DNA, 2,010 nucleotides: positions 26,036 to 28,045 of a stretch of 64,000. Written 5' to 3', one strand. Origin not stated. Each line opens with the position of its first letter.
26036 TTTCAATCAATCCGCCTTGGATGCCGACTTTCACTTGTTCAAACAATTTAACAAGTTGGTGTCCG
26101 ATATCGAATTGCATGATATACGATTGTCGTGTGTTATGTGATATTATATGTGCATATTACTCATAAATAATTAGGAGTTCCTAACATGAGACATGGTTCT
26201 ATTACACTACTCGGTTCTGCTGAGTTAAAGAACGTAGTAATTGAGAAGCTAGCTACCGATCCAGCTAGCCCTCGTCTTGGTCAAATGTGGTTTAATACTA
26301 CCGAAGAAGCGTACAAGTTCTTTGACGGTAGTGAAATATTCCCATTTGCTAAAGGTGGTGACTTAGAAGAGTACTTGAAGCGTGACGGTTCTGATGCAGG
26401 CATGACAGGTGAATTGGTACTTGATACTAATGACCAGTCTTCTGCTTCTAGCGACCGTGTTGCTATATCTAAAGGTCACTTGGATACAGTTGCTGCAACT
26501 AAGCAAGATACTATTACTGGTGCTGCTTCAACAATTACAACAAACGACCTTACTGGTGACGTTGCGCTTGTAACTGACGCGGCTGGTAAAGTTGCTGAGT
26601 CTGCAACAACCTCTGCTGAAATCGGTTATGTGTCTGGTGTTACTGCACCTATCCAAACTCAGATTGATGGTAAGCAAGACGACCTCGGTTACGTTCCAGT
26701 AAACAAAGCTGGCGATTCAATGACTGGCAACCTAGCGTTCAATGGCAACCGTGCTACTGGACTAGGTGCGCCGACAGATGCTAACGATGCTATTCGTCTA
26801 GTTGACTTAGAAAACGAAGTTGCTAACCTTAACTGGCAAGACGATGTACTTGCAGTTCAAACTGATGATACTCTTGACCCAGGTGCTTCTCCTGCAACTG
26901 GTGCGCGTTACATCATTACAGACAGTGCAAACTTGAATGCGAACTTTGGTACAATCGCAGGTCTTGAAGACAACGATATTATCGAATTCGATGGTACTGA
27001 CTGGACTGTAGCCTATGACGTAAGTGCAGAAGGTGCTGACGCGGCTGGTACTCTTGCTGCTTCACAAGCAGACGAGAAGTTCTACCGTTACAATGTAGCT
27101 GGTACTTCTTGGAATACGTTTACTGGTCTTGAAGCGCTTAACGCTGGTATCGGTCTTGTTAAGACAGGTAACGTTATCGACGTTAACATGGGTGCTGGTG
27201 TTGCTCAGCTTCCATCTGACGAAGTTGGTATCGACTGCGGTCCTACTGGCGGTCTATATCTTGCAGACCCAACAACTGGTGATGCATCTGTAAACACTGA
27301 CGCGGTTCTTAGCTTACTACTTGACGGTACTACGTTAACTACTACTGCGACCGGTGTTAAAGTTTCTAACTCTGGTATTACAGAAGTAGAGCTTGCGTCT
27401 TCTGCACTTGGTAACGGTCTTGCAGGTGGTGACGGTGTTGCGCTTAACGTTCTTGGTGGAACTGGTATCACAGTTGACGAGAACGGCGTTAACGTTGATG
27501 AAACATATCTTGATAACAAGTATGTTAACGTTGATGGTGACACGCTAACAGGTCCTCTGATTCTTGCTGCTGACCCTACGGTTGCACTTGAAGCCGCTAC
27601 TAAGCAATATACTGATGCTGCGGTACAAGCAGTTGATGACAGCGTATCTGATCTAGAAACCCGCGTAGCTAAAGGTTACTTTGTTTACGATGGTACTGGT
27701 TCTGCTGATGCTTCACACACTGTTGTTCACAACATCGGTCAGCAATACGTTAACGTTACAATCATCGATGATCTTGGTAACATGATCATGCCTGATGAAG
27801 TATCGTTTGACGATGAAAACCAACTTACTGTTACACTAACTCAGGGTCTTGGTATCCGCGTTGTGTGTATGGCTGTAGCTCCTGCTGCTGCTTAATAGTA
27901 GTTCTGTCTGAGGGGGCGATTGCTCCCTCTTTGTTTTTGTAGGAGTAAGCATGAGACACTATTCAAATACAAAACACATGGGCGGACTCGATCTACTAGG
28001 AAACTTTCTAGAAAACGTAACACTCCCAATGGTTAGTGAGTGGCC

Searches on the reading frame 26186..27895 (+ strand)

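Call 11: search_protein_families(library=phrogs, proteins=[window:26186-27895:+], max_evalue=0.00001)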
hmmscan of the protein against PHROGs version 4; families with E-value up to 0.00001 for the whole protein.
window:26186-27895:+ (569 aa): 1 family
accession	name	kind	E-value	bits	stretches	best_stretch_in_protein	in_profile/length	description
phrog_16122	-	head and packaging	2.9e-126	423.5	1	1-568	1-526/526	virion structural protein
